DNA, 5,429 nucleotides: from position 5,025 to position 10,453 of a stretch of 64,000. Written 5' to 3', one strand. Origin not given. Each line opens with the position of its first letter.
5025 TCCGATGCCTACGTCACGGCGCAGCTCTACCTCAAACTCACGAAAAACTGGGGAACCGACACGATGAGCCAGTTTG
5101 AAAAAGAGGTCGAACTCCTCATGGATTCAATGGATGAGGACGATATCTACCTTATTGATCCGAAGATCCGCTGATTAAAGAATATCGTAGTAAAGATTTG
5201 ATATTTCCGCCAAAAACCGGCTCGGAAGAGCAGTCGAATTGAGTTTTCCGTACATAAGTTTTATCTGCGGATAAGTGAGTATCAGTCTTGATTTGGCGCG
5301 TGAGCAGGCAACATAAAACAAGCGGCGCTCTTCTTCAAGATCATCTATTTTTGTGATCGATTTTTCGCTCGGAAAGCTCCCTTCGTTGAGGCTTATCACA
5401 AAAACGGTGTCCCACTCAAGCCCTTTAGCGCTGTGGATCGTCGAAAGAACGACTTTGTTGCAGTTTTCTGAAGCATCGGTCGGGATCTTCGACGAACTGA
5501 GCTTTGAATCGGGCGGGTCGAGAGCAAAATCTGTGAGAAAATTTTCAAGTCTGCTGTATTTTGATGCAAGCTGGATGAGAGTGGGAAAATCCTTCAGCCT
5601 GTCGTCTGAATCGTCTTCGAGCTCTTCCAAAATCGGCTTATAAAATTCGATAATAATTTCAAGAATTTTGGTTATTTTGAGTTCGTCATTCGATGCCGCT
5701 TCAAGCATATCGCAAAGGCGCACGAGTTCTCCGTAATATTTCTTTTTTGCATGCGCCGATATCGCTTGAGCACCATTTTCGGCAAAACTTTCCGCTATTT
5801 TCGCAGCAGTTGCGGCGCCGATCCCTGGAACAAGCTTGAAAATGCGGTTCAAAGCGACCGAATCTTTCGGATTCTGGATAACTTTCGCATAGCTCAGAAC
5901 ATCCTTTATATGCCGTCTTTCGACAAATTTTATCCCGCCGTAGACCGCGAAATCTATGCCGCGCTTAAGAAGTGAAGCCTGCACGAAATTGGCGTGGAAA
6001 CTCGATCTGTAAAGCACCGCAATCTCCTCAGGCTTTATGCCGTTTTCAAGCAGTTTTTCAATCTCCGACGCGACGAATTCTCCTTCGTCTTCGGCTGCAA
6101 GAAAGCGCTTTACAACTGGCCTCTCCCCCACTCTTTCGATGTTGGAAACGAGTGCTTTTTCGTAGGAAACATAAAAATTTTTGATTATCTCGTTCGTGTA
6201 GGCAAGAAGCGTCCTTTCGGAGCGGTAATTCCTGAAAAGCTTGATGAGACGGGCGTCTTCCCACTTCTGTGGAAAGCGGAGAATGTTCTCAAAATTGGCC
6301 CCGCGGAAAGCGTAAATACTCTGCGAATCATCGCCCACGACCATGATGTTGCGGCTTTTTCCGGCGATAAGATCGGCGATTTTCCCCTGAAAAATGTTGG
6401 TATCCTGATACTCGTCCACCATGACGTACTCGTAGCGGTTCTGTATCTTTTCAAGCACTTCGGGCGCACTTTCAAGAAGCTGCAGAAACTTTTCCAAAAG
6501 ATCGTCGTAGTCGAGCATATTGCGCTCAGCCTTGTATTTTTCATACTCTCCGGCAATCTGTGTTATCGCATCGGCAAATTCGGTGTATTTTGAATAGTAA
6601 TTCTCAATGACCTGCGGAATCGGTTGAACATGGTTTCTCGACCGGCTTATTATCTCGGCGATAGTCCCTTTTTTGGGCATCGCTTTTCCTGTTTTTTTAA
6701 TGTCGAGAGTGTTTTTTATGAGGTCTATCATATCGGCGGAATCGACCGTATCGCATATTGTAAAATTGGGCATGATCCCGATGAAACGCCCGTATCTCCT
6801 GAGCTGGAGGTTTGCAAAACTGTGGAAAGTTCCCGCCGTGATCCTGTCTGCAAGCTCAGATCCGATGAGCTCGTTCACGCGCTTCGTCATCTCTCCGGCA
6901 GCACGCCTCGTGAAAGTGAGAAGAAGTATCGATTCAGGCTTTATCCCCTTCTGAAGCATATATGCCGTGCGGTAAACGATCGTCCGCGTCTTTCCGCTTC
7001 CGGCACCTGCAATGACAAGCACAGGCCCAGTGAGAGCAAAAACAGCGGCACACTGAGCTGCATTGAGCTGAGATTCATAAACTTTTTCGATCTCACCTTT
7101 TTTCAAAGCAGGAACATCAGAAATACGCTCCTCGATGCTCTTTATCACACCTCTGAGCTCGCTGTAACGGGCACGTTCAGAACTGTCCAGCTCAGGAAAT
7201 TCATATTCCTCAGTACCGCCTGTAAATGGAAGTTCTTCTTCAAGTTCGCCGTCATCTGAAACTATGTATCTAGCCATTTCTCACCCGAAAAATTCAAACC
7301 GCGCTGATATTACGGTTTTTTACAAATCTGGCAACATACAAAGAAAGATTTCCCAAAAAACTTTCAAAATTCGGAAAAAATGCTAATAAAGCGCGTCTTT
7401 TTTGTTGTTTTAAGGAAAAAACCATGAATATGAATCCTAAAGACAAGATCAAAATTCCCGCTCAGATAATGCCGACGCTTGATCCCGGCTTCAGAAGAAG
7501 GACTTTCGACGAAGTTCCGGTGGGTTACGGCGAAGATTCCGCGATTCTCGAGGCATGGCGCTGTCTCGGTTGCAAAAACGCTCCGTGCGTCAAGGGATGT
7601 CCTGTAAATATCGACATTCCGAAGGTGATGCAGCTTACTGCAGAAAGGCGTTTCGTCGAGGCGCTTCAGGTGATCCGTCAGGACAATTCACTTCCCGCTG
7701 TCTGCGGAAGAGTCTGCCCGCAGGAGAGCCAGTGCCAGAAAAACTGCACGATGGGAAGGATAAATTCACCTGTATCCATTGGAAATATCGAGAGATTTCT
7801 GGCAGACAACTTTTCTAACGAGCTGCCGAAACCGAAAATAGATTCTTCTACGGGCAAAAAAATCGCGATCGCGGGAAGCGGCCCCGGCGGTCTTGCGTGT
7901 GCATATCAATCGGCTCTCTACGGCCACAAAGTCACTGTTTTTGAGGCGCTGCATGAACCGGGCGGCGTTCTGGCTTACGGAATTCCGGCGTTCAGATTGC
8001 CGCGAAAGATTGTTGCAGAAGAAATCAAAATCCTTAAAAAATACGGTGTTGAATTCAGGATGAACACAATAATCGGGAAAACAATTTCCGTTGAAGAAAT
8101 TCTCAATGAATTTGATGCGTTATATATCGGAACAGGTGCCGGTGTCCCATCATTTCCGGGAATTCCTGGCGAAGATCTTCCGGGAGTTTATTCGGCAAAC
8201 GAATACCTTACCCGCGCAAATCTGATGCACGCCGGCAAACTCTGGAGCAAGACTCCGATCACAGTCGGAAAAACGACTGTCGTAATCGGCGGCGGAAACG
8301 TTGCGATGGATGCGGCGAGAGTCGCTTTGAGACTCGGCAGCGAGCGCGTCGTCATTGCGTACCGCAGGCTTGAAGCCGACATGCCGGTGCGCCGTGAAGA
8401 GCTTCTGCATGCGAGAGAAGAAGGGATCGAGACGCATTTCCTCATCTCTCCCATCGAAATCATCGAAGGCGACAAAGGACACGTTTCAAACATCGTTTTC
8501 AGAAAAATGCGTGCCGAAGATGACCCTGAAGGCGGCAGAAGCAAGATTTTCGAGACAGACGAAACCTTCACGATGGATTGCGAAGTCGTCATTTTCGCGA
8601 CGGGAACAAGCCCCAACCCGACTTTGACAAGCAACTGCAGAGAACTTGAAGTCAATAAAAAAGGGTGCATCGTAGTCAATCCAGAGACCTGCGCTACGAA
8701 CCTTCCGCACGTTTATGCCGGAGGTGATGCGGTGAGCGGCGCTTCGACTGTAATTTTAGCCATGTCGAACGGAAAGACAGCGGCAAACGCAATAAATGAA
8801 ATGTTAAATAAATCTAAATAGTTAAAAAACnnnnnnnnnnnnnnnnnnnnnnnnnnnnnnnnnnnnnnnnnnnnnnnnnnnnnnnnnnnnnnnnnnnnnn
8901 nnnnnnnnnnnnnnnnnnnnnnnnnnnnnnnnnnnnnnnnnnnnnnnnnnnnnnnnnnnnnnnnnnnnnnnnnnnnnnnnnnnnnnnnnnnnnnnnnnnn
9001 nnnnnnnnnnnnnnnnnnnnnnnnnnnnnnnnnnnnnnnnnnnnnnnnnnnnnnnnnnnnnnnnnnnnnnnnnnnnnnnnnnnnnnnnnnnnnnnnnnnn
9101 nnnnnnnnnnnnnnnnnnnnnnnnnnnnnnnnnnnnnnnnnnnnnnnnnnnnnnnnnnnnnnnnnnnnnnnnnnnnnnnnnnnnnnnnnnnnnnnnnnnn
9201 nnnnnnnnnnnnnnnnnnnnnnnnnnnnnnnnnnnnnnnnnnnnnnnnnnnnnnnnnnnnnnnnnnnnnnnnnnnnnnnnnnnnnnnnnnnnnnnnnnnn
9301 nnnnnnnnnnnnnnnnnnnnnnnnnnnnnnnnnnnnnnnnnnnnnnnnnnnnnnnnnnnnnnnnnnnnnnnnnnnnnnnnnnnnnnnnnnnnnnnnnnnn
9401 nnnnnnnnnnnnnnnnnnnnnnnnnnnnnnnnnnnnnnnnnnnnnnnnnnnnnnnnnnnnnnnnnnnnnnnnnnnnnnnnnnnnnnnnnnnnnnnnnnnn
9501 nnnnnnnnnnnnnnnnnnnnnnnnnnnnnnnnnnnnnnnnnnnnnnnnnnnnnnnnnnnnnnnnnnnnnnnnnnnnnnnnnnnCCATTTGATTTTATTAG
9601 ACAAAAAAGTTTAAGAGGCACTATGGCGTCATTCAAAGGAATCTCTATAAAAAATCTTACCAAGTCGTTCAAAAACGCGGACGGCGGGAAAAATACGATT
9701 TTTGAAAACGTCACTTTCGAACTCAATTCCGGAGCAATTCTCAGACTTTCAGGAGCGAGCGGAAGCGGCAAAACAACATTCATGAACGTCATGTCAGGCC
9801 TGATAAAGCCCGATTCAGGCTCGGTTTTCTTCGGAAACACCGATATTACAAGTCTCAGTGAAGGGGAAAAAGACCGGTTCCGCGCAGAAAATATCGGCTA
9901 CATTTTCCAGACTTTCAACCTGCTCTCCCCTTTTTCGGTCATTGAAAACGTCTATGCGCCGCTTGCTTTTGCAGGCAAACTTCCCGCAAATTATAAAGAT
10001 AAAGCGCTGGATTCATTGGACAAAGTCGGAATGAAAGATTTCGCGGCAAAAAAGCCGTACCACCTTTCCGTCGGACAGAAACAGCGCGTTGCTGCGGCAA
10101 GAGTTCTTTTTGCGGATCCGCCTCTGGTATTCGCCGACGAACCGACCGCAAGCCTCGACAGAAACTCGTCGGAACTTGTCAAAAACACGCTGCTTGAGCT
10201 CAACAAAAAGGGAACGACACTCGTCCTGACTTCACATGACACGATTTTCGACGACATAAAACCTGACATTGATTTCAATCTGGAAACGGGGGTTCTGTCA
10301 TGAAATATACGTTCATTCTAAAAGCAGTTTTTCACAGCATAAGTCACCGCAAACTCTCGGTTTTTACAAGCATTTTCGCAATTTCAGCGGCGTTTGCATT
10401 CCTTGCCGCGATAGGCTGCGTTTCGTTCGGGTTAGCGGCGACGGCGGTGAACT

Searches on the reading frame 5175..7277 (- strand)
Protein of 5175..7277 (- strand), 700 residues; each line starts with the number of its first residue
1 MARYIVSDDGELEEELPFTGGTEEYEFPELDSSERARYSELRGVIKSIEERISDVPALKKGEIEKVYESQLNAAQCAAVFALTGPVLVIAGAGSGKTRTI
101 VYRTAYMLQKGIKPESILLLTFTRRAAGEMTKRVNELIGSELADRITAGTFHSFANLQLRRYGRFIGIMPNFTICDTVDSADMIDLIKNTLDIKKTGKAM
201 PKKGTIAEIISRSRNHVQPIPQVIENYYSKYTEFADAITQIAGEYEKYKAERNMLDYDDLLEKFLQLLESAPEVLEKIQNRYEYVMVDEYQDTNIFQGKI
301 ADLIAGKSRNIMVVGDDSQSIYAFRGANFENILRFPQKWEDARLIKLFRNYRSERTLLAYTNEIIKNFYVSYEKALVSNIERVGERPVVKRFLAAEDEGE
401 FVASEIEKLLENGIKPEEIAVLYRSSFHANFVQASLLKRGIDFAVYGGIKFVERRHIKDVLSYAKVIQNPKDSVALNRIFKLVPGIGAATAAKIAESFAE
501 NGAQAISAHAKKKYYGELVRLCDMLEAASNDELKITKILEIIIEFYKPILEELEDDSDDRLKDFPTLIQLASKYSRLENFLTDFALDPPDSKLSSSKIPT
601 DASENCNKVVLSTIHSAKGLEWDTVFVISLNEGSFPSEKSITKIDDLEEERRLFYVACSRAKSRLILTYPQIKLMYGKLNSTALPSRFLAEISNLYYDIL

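Call 32: search_protein_families(library=pfam, proteins=[window:5175-7277:-], max_evalue=0.001)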
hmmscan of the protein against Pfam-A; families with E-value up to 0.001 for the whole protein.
window:5175-7277:- (700 aa): 6 families
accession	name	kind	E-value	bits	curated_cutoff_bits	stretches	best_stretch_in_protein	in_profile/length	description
PF00580.27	UvrD-helicase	-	6.3e-77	259.3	23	1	71-338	1-269/271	UvrD/REP helicase N-terminal domain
PF13361.12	UvrD_C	-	4.3e-60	204.4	25.6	1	345-669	1-347/350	UvrD-like helicase C-terminal domain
PF13245.12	AAA_19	-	1.1e-22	81.1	25.1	1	81-325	9-134/134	AAA domain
PF13538.12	UvrD_C_2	-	2e-10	40.8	27.4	1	609-667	2-51/52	UvrD-like helicase C-terminal domain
PF01443.25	Viral_helicase1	-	3.2e-07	30.8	21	0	609-666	178-225/228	Viral superfamily 1 RNA helicase core domain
PF13604.12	AAA_30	-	2.3e-05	24.7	27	0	70-134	1-66/191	AAA domain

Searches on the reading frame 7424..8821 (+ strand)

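Call 67: search_protein_families(library=pfam, proteins=[window:7424-8821:+], max_evalue=0.001)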
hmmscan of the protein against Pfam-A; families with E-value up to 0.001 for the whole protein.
window:7424-8821:+ (465 aa): 10 families
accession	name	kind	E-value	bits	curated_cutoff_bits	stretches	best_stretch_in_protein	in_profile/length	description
PF14691.11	Fer4_20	-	4.2e-38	130.1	25.8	1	25-132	2-110/113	Dihydroprymidine dehydrogenase domain II, 4Fe-4S cluster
PF07992.20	Pyr_redox_2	-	1.4e-32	113.8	26.1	1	146-450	2-291/291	Pyridine nucleotide-disulphide oxidoreductase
PF13738.12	Pyr_redox_3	-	9.3e-12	45.2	30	1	272-434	155-305/305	Pyridine nucleotide-disulphide oxidoreductase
PF00070.33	Pyr_redox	-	5.1e-11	43.4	22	1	285-360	2-80/82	Pyridine nucleotide-disulphide oxidoreductase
PF13450.12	NAD_binding_8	-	4.2e-07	30.6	21.9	1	149-182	1-34/68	NAD(P)-binding Rossmann-like domain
PF03486.20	HI0933_like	-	2.2e-05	24.5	50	0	146-180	2-36/244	HI0933-like protein Rossmann domain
PF01262.27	AlaDh_PNT_C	-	0.00017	21.6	23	0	256-311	3-57/214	Alanine dehydrogenase/PNT, C-terminal domain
PF12831.13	FAD_oxidored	-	0.0003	20.6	27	0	147-187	2-42/416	FAD dependent oxidoreductase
PF13241.12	NAD_binding_7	-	0.00071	20.6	22.1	0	282-339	7-63/104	Putative NAD(P)-binding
PF00291.31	PALP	-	0.00088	19.1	35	0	143-211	54-104/295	Pyridoxal-phosphate dependent enzyme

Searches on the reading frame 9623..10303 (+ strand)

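Call 67: search_protein_families(library=pfam, proteins=[window:9623-10303:+], max_evalue=0.001)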
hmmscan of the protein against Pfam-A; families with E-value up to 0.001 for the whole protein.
window:9623-10303:+ (226 aa): 2 families
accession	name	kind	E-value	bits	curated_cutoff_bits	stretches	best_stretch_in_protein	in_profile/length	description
PF00005.33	ABC_tran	-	3.6e-31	109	25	1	28-176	2-137/137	ABC transporter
PF13304.12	AAA_21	-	4.9e-06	27.2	27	0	101-207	166-300/304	AAA domain, putative AbiEii toxin, Type IV TA system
